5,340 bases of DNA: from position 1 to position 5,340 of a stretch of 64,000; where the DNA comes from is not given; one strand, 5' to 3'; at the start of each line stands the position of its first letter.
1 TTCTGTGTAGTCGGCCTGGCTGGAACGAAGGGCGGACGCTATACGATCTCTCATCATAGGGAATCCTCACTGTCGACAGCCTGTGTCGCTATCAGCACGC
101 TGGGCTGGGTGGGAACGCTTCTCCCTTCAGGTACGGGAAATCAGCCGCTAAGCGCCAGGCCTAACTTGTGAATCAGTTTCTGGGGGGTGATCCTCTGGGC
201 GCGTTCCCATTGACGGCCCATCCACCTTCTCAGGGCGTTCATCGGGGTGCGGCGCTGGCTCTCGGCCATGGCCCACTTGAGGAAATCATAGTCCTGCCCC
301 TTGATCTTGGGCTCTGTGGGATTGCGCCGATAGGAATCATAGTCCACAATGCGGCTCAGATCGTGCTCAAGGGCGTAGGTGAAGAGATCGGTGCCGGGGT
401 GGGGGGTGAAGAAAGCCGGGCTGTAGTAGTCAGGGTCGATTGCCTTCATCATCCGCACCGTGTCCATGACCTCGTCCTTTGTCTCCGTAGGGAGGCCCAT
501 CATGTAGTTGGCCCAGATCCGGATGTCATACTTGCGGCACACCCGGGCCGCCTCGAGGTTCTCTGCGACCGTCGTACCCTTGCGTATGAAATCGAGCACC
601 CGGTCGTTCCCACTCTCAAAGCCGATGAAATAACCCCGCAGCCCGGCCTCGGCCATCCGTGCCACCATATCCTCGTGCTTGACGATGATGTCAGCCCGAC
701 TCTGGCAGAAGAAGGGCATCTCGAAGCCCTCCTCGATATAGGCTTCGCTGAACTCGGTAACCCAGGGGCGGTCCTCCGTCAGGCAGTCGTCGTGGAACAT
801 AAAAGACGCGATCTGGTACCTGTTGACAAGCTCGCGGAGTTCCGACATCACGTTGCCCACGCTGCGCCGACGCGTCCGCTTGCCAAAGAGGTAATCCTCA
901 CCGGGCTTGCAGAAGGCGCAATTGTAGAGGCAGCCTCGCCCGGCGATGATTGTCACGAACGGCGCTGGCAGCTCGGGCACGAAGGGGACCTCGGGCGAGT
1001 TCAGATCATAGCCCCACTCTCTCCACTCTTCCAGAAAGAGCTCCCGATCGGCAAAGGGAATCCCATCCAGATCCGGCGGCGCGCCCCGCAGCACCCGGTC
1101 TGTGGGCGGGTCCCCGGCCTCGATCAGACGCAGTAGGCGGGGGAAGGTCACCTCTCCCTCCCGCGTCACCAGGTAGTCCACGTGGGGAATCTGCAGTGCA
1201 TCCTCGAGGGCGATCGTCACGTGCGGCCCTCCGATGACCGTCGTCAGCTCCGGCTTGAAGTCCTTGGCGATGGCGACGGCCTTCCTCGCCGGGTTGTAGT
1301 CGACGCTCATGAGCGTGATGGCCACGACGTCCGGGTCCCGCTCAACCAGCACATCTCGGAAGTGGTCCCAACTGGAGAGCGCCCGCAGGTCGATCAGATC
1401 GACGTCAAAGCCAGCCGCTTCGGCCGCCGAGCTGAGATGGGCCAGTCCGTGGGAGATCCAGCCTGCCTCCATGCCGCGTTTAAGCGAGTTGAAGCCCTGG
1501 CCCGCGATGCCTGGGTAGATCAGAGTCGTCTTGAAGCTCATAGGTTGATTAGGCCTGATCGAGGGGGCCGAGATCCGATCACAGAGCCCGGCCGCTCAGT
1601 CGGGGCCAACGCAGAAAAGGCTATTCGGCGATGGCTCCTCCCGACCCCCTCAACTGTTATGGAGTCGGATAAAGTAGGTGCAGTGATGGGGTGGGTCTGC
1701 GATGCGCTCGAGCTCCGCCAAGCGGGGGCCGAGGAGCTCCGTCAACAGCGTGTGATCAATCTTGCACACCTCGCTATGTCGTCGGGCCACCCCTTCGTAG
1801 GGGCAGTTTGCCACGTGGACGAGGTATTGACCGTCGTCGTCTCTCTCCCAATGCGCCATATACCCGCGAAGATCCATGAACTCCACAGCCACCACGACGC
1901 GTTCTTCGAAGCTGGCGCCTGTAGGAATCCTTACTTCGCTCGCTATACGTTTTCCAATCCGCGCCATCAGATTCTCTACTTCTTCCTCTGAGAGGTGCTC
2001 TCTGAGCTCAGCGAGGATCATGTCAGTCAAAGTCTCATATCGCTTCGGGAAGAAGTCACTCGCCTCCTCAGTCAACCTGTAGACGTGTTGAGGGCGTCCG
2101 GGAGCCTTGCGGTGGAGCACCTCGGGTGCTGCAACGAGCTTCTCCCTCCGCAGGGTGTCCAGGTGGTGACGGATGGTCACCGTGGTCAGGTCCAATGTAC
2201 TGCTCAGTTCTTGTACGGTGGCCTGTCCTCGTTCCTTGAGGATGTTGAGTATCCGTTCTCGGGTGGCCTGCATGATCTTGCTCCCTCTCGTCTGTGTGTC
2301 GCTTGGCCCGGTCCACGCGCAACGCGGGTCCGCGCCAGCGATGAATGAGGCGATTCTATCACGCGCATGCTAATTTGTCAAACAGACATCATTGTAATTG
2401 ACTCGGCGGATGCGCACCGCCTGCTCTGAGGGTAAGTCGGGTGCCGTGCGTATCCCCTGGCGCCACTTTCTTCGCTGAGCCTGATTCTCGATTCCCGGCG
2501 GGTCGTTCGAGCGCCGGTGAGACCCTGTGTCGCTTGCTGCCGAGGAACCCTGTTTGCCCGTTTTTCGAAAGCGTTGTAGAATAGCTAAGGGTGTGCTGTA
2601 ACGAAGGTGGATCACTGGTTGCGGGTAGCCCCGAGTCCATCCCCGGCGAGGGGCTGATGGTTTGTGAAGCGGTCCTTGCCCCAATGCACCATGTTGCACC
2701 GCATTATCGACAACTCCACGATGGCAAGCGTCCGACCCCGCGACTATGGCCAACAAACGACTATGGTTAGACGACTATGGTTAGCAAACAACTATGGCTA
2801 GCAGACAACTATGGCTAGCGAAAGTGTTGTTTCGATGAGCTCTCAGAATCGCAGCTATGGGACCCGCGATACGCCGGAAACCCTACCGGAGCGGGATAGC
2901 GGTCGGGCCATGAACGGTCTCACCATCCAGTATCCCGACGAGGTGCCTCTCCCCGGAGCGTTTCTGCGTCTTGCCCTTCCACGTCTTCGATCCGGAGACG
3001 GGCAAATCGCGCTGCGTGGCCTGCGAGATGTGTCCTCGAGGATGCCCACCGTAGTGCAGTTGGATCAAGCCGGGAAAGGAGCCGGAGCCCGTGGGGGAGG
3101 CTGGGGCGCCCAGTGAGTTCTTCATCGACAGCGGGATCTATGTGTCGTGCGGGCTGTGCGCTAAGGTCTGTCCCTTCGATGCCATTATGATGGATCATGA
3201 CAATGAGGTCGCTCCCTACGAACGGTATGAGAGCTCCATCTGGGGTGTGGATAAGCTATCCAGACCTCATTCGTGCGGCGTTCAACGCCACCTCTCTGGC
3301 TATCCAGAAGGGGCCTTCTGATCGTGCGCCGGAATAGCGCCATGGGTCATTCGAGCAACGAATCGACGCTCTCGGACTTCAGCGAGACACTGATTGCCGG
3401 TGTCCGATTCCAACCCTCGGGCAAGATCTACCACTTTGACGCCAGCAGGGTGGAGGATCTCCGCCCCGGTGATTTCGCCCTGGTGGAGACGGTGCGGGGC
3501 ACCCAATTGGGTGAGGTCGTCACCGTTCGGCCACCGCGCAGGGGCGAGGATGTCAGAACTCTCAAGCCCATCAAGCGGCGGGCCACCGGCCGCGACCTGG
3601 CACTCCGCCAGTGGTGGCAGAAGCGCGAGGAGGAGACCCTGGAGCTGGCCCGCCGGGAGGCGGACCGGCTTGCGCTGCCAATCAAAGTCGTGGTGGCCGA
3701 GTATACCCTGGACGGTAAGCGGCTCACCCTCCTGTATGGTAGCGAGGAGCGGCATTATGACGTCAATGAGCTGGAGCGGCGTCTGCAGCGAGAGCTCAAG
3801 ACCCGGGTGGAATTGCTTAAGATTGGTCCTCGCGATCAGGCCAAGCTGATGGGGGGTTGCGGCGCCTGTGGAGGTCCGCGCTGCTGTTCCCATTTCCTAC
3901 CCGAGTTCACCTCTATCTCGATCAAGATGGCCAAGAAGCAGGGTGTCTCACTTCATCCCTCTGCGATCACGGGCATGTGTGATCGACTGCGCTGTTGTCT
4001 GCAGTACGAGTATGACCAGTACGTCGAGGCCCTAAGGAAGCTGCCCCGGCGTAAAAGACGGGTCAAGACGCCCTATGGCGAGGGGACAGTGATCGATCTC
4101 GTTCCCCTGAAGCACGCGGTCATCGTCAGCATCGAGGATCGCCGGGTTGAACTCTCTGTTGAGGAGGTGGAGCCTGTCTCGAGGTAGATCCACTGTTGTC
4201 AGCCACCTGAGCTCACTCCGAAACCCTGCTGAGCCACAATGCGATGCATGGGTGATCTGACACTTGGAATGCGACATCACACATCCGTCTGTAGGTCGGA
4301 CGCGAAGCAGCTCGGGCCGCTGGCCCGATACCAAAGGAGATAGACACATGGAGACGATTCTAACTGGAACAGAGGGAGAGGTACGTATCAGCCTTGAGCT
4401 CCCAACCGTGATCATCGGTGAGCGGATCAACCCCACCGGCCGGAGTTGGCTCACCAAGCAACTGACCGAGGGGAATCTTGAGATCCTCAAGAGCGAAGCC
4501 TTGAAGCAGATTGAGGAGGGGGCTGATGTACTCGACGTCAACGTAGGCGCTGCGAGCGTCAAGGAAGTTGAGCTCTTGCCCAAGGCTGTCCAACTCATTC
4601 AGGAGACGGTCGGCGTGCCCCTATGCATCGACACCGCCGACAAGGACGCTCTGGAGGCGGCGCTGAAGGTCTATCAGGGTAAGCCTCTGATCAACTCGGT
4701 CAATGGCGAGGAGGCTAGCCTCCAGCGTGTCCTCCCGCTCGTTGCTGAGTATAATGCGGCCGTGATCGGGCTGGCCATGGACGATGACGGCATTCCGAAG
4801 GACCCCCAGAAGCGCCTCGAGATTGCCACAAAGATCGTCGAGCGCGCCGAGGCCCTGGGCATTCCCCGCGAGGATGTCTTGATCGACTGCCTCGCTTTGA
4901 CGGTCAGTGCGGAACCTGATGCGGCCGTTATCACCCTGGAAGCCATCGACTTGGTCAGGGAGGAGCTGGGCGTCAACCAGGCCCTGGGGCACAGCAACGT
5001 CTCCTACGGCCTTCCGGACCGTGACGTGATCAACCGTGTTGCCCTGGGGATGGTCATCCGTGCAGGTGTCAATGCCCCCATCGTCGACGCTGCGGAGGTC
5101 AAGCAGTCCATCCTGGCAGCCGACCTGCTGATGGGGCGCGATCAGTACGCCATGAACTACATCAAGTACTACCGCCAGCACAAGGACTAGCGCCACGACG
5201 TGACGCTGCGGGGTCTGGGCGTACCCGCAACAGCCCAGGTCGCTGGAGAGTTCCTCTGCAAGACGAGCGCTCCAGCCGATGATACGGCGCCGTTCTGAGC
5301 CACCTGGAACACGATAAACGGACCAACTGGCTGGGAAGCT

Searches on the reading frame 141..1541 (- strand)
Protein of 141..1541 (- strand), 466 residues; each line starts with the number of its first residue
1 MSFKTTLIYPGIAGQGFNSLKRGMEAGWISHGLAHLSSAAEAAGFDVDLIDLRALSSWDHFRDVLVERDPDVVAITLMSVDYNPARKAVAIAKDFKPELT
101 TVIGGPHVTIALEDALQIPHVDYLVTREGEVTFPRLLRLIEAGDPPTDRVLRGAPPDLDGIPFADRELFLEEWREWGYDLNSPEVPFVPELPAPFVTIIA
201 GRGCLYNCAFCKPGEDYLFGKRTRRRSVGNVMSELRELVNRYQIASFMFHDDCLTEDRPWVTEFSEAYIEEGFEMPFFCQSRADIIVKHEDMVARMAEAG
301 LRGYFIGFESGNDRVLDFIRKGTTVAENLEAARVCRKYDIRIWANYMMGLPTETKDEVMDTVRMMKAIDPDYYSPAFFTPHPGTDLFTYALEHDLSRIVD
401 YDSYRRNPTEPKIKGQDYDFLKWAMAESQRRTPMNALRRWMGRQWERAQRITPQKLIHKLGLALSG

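Call 21: search_protein_families(library=pfam, max_evalue=0.00001, proteins=[window:141-1541:-])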
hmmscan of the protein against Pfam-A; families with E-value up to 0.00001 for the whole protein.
window:141-1541:- (466 aa): 2 families
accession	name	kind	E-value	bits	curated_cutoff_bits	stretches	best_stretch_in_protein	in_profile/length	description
PF02310.24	B12-binding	-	2.9e-20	72.8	32.1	1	29-136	13-120/121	B12 binding domain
PF04055.27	Radical_SAM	-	5.9e-20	72.5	29.5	1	198-364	1-165/166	Radical SAM superfamily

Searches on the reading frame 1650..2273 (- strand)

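Call 21: search_protein_families(library=pfam, max_evalue=0.00001, proteins=[window:1650-2273:-])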
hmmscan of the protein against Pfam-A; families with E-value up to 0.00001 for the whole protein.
window:1650-2273:- (207 aa): 1 family
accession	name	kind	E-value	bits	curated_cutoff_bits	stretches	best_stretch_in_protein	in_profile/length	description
PF01022.26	HTH_5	-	2.5e-07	30.9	22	1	4-47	3-45/47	Bacterial regulatory protein, arsR family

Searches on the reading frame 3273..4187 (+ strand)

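Call 21: search_protein_families(library=pfam, max_evalue=0.00001, proteins=[window:3273-4187:+])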
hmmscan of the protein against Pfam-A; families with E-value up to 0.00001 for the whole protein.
window:3273-4187:+ (304 aa): 1 family
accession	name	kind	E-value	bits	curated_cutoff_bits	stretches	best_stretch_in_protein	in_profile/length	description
PF04468.17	PSP1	-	6.7e-17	62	27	1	98-184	1-86/86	PSP1 C-terminal conserved region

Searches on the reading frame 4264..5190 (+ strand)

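Call 21: search_protein_families(library=pfam, max_evalue=0.00001, proteins=[window:4264-5190:+])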
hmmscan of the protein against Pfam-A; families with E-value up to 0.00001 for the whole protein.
window:4264-5190:+ (308 aa): 2 families
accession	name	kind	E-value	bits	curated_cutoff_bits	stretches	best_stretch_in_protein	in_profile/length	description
PF00809.28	Pterin_bind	-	8.9e-30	104.5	25.5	1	52-275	1-244/244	Pterin binding enzyme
PF03599.22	CdhD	-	5.6e-07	29.1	24.8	1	79-174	60-153/387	CO dehydrogenase/acetyl-CoA synthase delta subunit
